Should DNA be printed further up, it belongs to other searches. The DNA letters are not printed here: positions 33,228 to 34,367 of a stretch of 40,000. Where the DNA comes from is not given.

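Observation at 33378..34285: Prophage-encoded RsbR-type stressosome sensor (STAS) paralog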

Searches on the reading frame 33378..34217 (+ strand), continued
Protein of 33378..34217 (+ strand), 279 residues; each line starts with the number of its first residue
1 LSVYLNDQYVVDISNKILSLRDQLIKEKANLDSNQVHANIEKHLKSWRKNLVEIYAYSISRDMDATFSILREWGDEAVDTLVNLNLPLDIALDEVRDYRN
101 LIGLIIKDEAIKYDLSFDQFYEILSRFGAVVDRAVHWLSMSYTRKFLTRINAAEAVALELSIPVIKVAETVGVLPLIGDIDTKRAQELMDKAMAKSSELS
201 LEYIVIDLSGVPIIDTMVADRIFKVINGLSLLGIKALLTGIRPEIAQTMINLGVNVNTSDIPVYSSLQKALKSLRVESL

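Call 39: search_protein_families(library=pfam, proteins=[L001:8939-9787:+, L001:5042-7915:+, L001:11807-12238:+, L002:9437-9862:+, L002:10889-11551:-, L002:5331-8513:-, L005:8783-9715:-, L005:10937-11335:-, L007:8066-8782:-, L007:11732-12649:-], max_evalue=0.001)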
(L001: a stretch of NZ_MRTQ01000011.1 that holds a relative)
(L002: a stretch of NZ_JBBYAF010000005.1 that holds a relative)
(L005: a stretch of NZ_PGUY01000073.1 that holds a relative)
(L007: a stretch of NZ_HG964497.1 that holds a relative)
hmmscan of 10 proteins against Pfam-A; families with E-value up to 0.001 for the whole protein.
L001:8939-9787:+ (282 aa): 1 family
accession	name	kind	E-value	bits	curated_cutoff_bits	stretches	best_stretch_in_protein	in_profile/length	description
PF05675.17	DUF817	-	1.6e-105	352.5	25.9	1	24-258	1-237/237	Protein of unknown function (DUF817)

L001:5042-7915:+ (957 aa): 4 families
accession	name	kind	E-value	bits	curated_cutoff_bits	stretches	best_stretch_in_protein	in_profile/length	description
PF02518.31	HATPase_c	-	4.1e-29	101.7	26.4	1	696-805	2-109/111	Histidine kinase-, DNA gyrase B-, and HSP90-like ATPase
PF00512.31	HisKA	-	2.2e-21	76.1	26.9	1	585-651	1-66/66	His Kinase A (phospho-acceptor) domain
PF00072.30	Response_reg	-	8.3e-17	61.8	30.2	1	826-934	1-109/111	Response regulator receiver domain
PF14501.12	HATPase_c_5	-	0.00015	22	22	1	700-792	6-91/102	GHKL domain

L001:11807-12238:+ (143 aa): 1 family
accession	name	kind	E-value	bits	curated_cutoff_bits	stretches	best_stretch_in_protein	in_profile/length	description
PF00011.27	HSP20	-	1.7e-09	38.2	20.8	1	52-136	8-90/102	Hsp20/alpha crystallin family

L002:9437-9862:+ (141 aa): 0 families

L002:10889-11551:- (220 aa): 1 family
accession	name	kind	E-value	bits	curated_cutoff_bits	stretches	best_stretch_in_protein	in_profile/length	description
PF23728.1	Tubby_C_like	-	4.9e-19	69.4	24.4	1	50-214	3-167/172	Tubby C-terminal like domain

L002:5331-8513:- (1060 aa): 5 families
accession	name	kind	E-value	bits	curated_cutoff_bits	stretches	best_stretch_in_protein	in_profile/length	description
PF08455.15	SNF2_assoc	-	1.8e-86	290.8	27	1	229-601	3-373/373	Bacterial SNF2 helicase associated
PF00176.29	SNF2-rel_dom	-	2.9e-61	207.6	24.9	1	611-881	1-289/290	SNF2-related domain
PF00271.37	Helicase_C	-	2.3e-27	95.9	23.5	1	893-1004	2-110/110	Helicase conserved C-terminal domain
PF04851.21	ResIII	-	2.2e-08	34.6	22.5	1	608-766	4-163/164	Type III restriction enzyme, res subunit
PF04434.22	SWIM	-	1.8e-05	24.6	19.6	1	56-94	1-37/38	SWIM zinc finger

L005:8783-9715:- (310 aa): 5 families
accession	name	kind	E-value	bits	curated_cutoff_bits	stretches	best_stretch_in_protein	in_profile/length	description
PF08282.18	Hydrolase_3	-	2.1e-61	208.3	20.9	1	58-303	1-254/255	haloacid dehalogenase-like hydrolase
PF05116.19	S6PP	-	1.4e-14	54.8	20.3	1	226-288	155-221/247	Sucrose-6F-phosphate phosphohydrolase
PF00702.32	Hydrolase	-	3.6e-12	47.5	26.4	1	219-268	139-187/191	haloacid dehalogenase-like hydrolase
PF12710.13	HAD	-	1.8e-08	35.5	27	0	79-140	92-157/189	haloacid dehalogenase-like hydrolase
PF13419.12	HAD_2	-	6.8e-05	23.5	23.8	0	238-266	138-166/178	Haloacid dehalogenase-like hydrolase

L005:10937-11335:- (132 aa): 2 families
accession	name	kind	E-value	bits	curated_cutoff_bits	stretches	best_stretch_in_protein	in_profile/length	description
PF02518.31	HATPase_c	-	1.2e-08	35.8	26.4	1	37-129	4-106/111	Histidine kinase-, DNA gyrase B-, and HSP90-like ATPase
PF13581.12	HATPase_c_2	-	5.2e-05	23.7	27.4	1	16-130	9-127/127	Histidine kinase-like ATPase domain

L007:8066-8782:- (238 aa): 3 families
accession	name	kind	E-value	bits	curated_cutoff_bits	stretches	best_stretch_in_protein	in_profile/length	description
PF02518.31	HATPase_c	-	2.9e-23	82.8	26.4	1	130-234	4-110/111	Histidine kinase-, DNA gyrase B-, and HSP90-like ATPase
PF00512.31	HisKA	-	7e-05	23.2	26.9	1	36-83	17-63/66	His Kinase A (phospho-acceptor) domain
PF13589.12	HATPase_c_3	-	0.0006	20.3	25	0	132-183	3-52/137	Histidine kinase-, DNA gyrase B-, and HSP90-like ATPase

L007:11732-12649:- (305 aa): 2 families
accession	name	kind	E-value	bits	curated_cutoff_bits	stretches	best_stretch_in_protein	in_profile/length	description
PF02588.21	YitT_membrane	-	2.3e-52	177.8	24.3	1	33-236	2-204/205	Uncharacterised 5xTM membrane BCR, YitT family COG1284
PF10035.14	DUF2179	-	2.2e-18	66.3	22.8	1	242-296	1-55/55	Uncharacterized protein conserved in bacteria (DUF2179)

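Call 51: predict_structure(alignment_id=A2)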
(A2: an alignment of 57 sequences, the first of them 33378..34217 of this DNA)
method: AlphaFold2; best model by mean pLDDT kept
length: 279 residues; sequences in the alignment: 57
mean_pLDDT: 81.6   pTM: 0.54
mean pLDDT of the five models: 81.6, 81.3, 80.8, 80.0, 79.9
residues with pLDDT >= 90: 90; 70-90: 146; 50-70: 27; < 50: 16
segments of 3 or more residues with pLDDT < 50: 1-4, 33-36, 158-161, 256-258
pLDDT, mean of each block of 10 residues (from residue 1): 60 94 81 55 81 93 90 90 84 90 94 93 94 92 79 56 76 84 75 81 90 83 82 87 82 58 86 74
secondary structure, 60 per line:
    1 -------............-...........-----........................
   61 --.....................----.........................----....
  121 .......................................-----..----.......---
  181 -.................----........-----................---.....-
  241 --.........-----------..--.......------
elements in order: H8-19 H21-31 H37-60 H63-83 H88-112 H117-159 E171-177 H182-198 E203-210 H216-231 E235-239 H243-251 H267-273

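Call 53: find_homologous_proteins(query=P0121)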
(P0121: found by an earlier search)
Query P0121 (274 aa): 774 proteins with E <= 0.001 among 1861 candidates; the best 120 are listed.
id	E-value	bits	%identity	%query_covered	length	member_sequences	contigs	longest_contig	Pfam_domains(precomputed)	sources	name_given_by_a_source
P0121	6.6e-173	591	100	100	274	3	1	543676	PF01740.27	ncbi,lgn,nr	ncbi:hypothetical protein ASG66_18385 [Bacillus sp. Leaf406]|nr:hypothetical protein ASG66_18385 [Ba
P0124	1.0e-131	456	76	99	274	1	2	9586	PF01740.27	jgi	jgi:rsbT co-antagonist protein RsbR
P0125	1.1e-130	452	76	100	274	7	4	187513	PF01740.27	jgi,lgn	jgi:rsbT co-antagonist protein RsbR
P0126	8.1e-128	443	76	100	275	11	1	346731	PF01740.27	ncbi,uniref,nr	ncbi:STAS domain-containing protein (plasmid) [Cytobacillus firmus]|uniref:STAS domain-containing pr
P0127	9.4e-126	436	74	99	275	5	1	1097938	PF01740.27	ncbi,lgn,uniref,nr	ncbi:STAS domain-containing protein [Cytobacillus oceanisediminis]|uniref:STAS domain-containing pro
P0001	7.7e-78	279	51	96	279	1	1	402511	PF01740.27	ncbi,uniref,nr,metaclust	ncbi:STAS domain-containing protein [Domibacillus iocasae]|uniref:STAS domain-containing protein n=1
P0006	1.6e-77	278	55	85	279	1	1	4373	PF01740.27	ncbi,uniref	ncbi:STAS domain-containing protein [Domibacillus tundrae]|uniref:STAS domain-containing protein n=1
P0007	1.8e-77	278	55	85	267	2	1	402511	PF01740.27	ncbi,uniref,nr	ncbi:hypothetical protein BA724_02085 [Domibacillus iocasae]|uniref:STAS domain-containing protein n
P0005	3.4e-77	277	54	85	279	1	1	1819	PF01740.27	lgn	-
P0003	4.1e-77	277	54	85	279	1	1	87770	PF01740.27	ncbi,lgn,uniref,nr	ncbi:STAS domain-containing protein [Domibacillus sp. A3M-37]|uniref:STAS domain-containing protein 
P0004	4.2e-77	277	55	85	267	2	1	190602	PF01740.27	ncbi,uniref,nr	ncbi:hypothetical protein BA724_16365 [Domibacillus iocasae]|uniref:STAS domain-containing protein n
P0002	6.3e-77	276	54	85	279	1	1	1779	PF01740.27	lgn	-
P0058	6.7e-77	276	55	86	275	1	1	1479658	PF01740.27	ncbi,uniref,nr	ncbi:STAS domain-containing protein [Rossellomorea aquimaris]|uniref:STAS domain-containing protein 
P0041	1.5e-76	275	50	98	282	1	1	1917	PF01740.27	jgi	jgi:rsbT co-antagonist protein RsbR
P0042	2.7e-76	274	57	84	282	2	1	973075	PF01740.27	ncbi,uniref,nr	ncbi:STAS domain-containing protein [Rossellomorea aquimaris]|uniref:STAS domain-containing protein 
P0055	2.7e-76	274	49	98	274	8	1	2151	PF01740.27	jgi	jgi:rsbT co-antagonist protein RsbR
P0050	5.2e-76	273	53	88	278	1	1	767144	PF01740.27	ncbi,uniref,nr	ncbi:STAS domain-containing protein [Mesobacillus jeotgali]|uniref:STAS domain-containing protein n=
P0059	6.8e-76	273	49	98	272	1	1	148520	PF01740.27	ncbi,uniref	ncbi:STAS domain-containing protein [Rossellomorea oryzaecorticis]|uniref:STAS domain-containing pro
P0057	1.0e-75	272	49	98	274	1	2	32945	PF01740.27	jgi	jgi:rsbT co-antagonist protein RsbR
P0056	1.2e-75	272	49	98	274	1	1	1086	PF01740.27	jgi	jgi:rsbT co-antagonist protein RsbR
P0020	1.6e-75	272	51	89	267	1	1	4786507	PF01740.27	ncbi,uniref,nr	ncbi:STAS domain-containing protein [Mesobacillus subterraneus]|uniref:STAS domain-containing protei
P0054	6.2e-75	270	53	88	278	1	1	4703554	PF01740.27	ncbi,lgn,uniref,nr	ncbi:STAS domain-containing protein [Mesobacillus jeotgali]|uniref:STAS domain-containing protein n=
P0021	8.3e-75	269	52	94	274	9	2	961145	PF01740.27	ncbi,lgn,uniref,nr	ncbi:STAS domain-containing protein [Rossellomorea vietnamensis]|uniref:STAS domain-containing prote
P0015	9.1e-75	269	53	90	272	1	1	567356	PF01740.27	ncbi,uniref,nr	ncbi:anti-anti-sigma factor [Bacillus sp. AFS015802]|uniref:STAS domain-containing protein n=1 Tax=B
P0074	1.8e-74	268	53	84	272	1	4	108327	PF01740.27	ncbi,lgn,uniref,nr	ncbi:STAS domain-containing protein [Bacillus infantis]|uniref:STAS domain-containing protein n=1 Ta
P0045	1.9e-74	268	49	99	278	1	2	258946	PF01740.27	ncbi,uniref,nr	ncbi:STAS domain-containing protein [Bacillus sp. ISL-35]|uniref:STAS domain-containing protein n=1 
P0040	2.2e-74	268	52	88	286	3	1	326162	PF01740.27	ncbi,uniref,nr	ncbi:STAS domain-containing protein [Rossellomorea sp. SC111]|uniref:STAS domain-containing protein 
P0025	2.6e-74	268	52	88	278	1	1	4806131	PF01740.27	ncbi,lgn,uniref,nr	ncbi:STAS domain-containing protein [Mesobacillus sp. S13]|uniref:STAS domain-containing protein n=1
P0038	2.9e-74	268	53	86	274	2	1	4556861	PF01740.27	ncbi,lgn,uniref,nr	ncbi:STAS domain-containing protein [Rossellomorea vietnamensis]|uniref:STAS domain-containing prote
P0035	3.9e-74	267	52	88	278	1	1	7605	PF01740.27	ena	-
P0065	4.4e-74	267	52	86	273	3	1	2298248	PF01740.27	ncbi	-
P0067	4.7e-74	267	48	96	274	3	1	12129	PF01740.27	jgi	jgi:rsbT co-antagonist protein RsbR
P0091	6.0e-74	267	52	85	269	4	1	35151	PF01740.27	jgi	-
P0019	6.1e-74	267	53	84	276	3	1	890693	PF01740.27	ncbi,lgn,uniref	ncbi:STAS domain-containing protein [Rossellomorea sp. DUT-2]|uniref:STAS domain-containing protein 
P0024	6.1e-74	267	49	99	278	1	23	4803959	PF01740.27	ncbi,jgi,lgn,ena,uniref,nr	ncbi:STAS domain-containing protein [Mesobacillus sp. AQ2]|jgi:rsbT co-antagonist protein RsbR|unire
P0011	8.1e-74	266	50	89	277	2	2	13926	PF01740.27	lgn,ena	-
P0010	8.6e-74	266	53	88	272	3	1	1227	PF01740.27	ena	-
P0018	9.1e-74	266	49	99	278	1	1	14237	PF01740.27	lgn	-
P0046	1.2e-73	266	52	87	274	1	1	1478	PF01740.27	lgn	-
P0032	1.7e-73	265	51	88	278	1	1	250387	PF01740.27,PF13466.13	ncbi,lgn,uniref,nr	ncbi:STAS domain-containing protein [Mesobacillus selenatarsenatis]|uniref:STAS domain-containing pr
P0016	1.8e-73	265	51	88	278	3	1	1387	PF01740.27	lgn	-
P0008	2.2e-73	265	53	84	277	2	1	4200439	PF01740.27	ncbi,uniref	ncbi:STAS domain-containing protein [Bacillus sp. SCS-153A]|uniref:STAS domain-containing protein n=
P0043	2.4e-73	265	51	94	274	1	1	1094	PF01740.27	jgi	jgi:rsbT co-antagonist protein RsbR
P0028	2.4e-73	265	51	88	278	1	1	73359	PF01740.27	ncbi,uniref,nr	ncbi:STAS domain-containing protein [Mesobacillus subterraneus]|uniref:STAS domain-containing protei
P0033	2.5e-73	265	49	96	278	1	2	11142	PF01740.27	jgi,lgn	jgi:rsbT co-antagonist protein RsbR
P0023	2.6e-73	264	51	88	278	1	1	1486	PF01740.27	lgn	-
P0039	2.7e-73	264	52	87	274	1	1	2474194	PF01740.27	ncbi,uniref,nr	ncbi:STAS domain-containing protein [Rossellomorea vietnamensis]|uniref:STAS domain-containing prote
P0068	2.7e-73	264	52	88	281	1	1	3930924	PF01740.27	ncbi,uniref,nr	ncbi:STAS domain-containing protein [Bacillus sp. NEB1478]|uniref:STAS domain-containing protein n=1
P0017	3.1e-73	264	50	88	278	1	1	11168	PF01740.27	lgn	-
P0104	3.3e-73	264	49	95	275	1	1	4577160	PF01740.27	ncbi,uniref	ncbi:STAS domain-containing protein [Neobacillus sp. SCS-31]|uniref:STAS domain-containing protein n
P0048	3.4e-73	264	52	84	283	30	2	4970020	PF01740.27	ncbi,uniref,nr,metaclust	ncbi:STAS domain-containing protein [Cytobacillus firmus]|uniref:STAS domain-containing protein n=1 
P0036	3.4e-73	264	49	96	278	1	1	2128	PF01740.27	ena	-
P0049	3.7e-73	264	54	84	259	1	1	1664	PF01740.27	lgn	-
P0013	4.7e-73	264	52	86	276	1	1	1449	PF01740.27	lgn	-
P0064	5.3e-73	263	47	100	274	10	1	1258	PF01740.27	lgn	-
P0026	8.1e-73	263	51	88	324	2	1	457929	PF01740.27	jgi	jgi:rsbT co-antagonist protein RsbR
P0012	8.5e-73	263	52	88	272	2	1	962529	PF01740.27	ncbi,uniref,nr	ncbi:STAS domain-containing protein [Rossellomorea aquimaris]|uniref:STAS domain-containing protein 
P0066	1.0e-72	263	52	86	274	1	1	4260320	PF01740.27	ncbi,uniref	ncbi:STAS domain-containing protein [Rossellomorea sp. NS-SX7]|uniref:STAS domain-containing protein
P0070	1.2e-72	262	46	99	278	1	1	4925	PF01740.27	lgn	-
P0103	1.2e-72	262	48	95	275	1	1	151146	PF01740.27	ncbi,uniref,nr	ncbi:STAS domain-containing protein [Neobacillus sp. YIM B06451]|uniref:STAS domain-containing prote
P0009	1.4e-72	262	53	84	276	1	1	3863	PF01740.27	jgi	jgi:rsbT co-antagonist protein RsbR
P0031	1.4e-72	262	53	84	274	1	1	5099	PF01740.27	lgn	-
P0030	1.7e-72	262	53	84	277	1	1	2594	PF01740.27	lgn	-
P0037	2.1e-72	262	53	85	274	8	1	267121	PF01740.27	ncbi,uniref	ncbi:STAS domain-containing protein [Rossellomorea sp. LJF3]|uniref:STAS domain-containing protein n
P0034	2.1e-72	261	53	84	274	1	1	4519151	PF01740.27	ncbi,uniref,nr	ncbi:STAS domain-containing protein [Rossellomorea vietnamensis]|uniref:STAS domain-containing prote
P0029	2.4e-72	261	50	88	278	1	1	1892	PF01740.27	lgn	-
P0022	3.0e-72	261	53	87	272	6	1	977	PF01740.27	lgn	-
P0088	3.0e-72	261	50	86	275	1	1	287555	PF01740.27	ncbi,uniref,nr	ncbi:STAS domain-containing protein [Bacillus sp. M6-12]|uniref:STAS domain-containing protein n=1 T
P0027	3.4e-72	261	52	87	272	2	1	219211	PF01740.27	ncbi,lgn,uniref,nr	ncbi:STAS domain-containing protein [Bacillus sp. NTK074B]|uniref:STAS domain-containing protein n=1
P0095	3.7e-72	261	46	97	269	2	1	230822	PF01740.27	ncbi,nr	ncbi:hypothetical protein WQ54_05440 [Bacillus sp. SA1-12]|nr:hypothetical protein WQ54_05440 [Bacil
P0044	4.0e-72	261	53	84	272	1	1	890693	PF01740.27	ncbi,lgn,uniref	ncbi:STAS domain-containing protein [Rossellomorea sp. DUT-2]|uniref:STAS domain-containing protein 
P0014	4.5e-72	260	53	86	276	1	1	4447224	PF01740.27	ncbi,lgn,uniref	ncbi:STAS domain-containing protein [Rossellomorea sp. LjRoot5]|uniref:STAS domain-containing protei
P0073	4.7e-72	260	46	99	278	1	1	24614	PF01740.27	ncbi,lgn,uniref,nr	ncbi:STAS domain-containing protein [Domibacillus robiginosus]|uniref:STAS domain-containing protein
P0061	5.2e-72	260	52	84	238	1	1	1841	PF01740.27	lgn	-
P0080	1.0e-71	259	52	87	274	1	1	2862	PF01740.27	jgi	jgi:rsbT co-antagonist protein RsbR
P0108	1.4e-71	259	46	95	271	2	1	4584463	PF01740.27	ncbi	-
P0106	2.0e-71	258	51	87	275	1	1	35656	PF01740.27,PF13466.13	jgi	-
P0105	2.3e-71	258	51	87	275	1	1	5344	PF01740.27,PF13466.13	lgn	-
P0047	3.5e-71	257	50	89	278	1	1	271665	PF01740.27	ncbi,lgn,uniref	ncbi:STAS domain-containing protein [Mesobacillus thioparans]|uniref:STAS domain-containing protein 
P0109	3.6e-71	257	51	87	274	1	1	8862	PF01740.27,PF13466.13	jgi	jgi:rsbT co-antagonist protein RsbR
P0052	5.2e-71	257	51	84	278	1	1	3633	PF01740.27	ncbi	-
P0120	7.3e-71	256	51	82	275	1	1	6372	PF01740.27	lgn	-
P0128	1.3e-70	256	52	82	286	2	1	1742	PF01740.27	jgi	jgi:rsbT co-antagonist protein RsbR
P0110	2.2e-70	255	50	87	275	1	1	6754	PF01740.27,PF13466.13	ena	-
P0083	2.3e-70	255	50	84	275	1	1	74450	PF01740.27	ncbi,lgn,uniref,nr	ncbi:STAS domain-containing protein [Peribacillus saganii]|uniref:STAS domain-containing protein n=1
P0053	3.3e-70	254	48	95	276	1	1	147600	PF01740.27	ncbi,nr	ncbi:hypothetical protein BK139_11400 [Paenibacillus sp. FSL R5-0490]|nr:hypothetical protein BK139_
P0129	4.1e-70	254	47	97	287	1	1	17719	PF01740.27,PF13466.13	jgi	jgi:rsbT co-antagonist protein RsbR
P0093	4.5e-70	254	44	99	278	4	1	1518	PF01740.27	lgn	-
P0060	5.3e-70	254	52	84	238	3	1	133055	PF01740.27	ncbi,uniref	ncbi:STAS domain-containing protein [Cytobacillus firmus]|uniref:STAS domain-containing protein n=1 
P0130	6.4e-70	253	50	82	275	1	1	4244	PF01740.27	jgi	-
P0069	6.9e-70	253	50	87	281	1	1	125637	PF01740.27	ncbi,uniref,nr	ncbi:STAS domain-containing protein [Fictibacillus halophilus]|uniref:STAS domain-containing protein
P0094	7.2e-70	253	49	84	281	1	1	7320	PF01740.27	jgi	-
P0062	7.8e-70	253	51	85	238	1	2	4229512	PF01740.27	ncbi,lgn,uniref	ncbi:STAS domain-containing protein [Cytobacillus sp. FSL H8-0458]|uniref:STAS domain-containing pro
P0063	8.5e-70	253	51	85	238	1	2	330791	PF01740.27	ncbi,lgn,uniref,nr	ncbi:STAS domain-containing protein [Paenibacillus sp. FSL R5-0490]|uniref:STAS domain-containing pr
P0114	1.7e-69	252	50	82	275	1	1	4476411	PF01740.27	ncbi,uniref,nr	ncbi:STAS domain-containing protein [Bacillus sp. B-jedd]|uniref:STAS domain-containing protein n=1 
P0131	1.7e-69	252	48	99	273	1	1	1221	PF01740.27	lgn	-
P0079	2.5e-69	251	50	84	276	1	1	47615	PF01740.27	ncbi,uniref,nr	ncbi:STAS domain-containing protein [Peribacillus deserti]|uniref:Anti-anti-sigma factor n=1 Tax=Per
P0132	2.7e-69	251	50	87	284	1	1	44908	PF01740.27,PF13466.13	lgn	-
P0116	3.1e-69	251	48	84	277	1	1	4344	PF01740.27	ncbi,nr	ncbi:MAG: STAS domain-containing protein [Bacillota bacterium]|nr:STAS domain-containing protein [Ba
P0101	3.2e-69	251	46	94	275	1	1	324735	PF01740.27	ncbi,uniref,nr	ncbi:STAS domain-containing protein [Peribacillus kribbensis]|uniref:STAS domain-containing protein 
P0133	3.3e-69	251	50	87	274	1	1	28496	PF01740.27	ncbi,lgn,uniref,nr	ncbi:STAS domain-containing protein [Fictibacillus nanhaiensis]|uniref:STAS domain-containing protei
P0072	3.5e-69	251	52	84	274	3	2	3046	PF01740.27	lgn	-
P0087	5.2e-69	250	46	93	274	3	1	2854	PF01740.27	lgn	-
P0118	5.3e-69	250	50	84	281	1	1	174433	PF01740.27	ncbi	-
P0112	5.8e-69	250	50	84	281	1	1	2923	PF01740.27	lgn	-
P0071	9.5e-69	250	49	95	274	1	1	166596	PF01740.27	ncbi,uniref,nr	ncbi:STAS domain-containing protein [Mesobacillus subterraneus]|uniref:STAS domain-containing protei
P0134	1.0e-68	249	43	99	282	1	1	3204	PF01740.27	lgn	-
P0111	1.2e-68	249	45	95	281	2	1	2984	PF01740.27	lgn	-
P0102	1.3e-68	249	43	99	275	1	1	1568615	PF01740.27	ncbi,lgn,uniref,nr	ncbi:STAS domain-containing protein [Peribacillus glennii]|uniref:STAS domain-containing protein n=1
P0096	1.4e-68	249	48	84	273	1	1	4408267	PF01740.27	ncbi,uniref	ncbi:STAS domain-containing protein [Peribacillus sp. SCS-26]|uniref:STAS domain-containing protein 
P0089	1.9e-68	249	49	84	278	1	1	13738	PF01740.27,PF13466.13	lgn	-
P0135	2.7e-68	248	48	86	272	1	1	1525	PF01740.27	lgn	-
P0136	3.6e-68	248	45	92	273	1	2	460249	PF01740.27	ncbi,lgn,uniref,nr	ncbi:rsbT co-antagonist protein RsbR [Peribacillus deserti]|uniref:RsbT co-antagonist protein RsbR n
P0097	4.0e-68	247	46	95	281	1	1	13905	PF01740.27,PF13466.13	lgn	-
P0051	4.3e-68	247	54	84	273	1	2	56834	PF01740.27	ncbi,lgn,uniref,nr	ncbi:STAS domain-containing protein [Falsibacillus pallidus]|uniref:RsbT co-antagonist protein RsbR 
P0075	6.0e-68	247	44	99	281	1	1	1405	PF01740.27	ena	-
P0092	6.3e-68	247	46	94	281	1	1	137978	PF01740.27,PF13466.13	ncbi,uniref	ncbi:STAS domain-containing protein [Bacillus sp. JJ1122]|uniref:STAS domain-containing protein n=1 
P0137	6.9e-68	247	48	86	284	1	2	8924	PF01740.27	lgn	-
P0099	1.7e-67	245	49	82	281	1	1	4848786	PF01740.27,PF13466.13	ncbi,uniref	ncbi:STAS domain-containing protein [Heyndrickxia sp. MSNUG]|uniref:STAS domain-containing protein n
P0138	2.0e-67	245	48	86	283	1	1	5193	PF01740.27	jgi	jgi:rsbT co-antagonist protein RsbR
